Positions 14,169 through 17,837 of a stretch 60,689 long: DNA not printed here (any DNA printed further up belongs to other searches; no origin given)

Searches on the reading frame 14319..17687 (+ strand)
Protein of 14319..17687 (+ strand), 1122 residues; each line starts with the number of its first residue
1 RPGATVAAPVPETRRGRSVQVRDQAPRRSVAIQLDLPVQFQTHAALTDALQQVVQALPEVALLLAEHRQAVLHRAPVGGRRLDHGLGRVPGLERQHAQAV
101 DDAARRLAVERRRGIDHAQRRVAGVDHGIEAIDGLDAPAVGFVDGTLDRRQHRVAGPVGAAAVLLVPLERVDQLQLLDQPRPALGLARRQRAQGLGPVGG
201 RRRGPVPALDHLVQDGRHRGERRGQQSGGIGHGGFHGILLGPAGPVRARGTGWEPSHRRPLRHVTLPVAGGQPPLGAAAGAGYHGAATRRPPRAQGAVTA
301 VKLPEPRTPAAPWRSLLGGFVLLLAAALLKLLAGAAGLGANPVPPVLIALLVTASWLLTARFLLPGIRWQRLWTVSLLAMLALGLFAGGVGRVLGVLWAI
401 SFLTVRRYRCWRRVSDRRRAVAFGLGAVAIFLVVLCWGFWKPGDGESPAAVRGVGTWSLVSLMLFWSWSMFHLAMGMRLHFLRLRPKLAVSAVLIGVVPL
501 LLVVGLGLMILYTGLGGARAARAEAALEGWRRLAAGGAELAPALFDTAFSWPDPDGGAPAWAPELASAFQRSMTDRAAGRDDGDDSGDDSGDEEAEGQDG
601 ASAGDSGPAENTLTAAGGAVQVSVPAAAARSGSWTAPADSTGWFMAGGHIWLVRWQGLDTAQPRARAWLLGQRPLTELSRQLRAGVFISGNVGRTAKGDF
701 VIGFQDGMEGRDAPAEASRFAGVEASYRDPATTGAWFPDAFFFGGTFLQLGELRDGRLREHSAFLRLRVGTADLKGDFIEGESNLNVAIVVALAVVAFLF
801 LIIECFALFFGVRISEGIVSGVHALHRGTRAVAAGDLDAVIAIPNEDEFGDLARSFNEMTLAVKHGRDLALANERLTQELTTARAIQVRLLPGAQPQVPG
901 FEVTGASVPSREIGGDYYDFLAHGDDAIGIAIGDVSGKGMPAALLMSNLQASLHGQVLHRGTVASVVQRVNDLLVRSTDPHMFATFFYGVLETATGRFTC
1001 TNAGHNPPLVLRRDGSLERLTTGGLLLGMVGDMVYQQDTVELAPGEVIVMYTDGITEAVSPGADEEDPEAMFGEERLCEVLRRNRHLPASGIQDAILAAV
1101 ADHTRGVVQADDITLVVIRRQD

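Call 47: search_protein_families(library=pfam, proteins=[window:14319-17687:+], max_evalue=0.0001)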
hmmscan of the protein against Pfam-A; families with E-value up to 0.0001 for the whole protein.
window:14319-17687:+ (1122 aa): 2 families
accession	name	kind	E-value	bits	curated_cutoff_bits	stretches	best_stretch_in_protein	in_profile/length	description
PF07228.17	SpoIIE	-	7.9e-51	173.2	25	1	925-1120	2-191/192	Stage II sporulation protein E (SpoIIE)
PF00672.30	HAMP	-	3.5e-10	40.5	25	1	818-860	6-48/53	HAMP domain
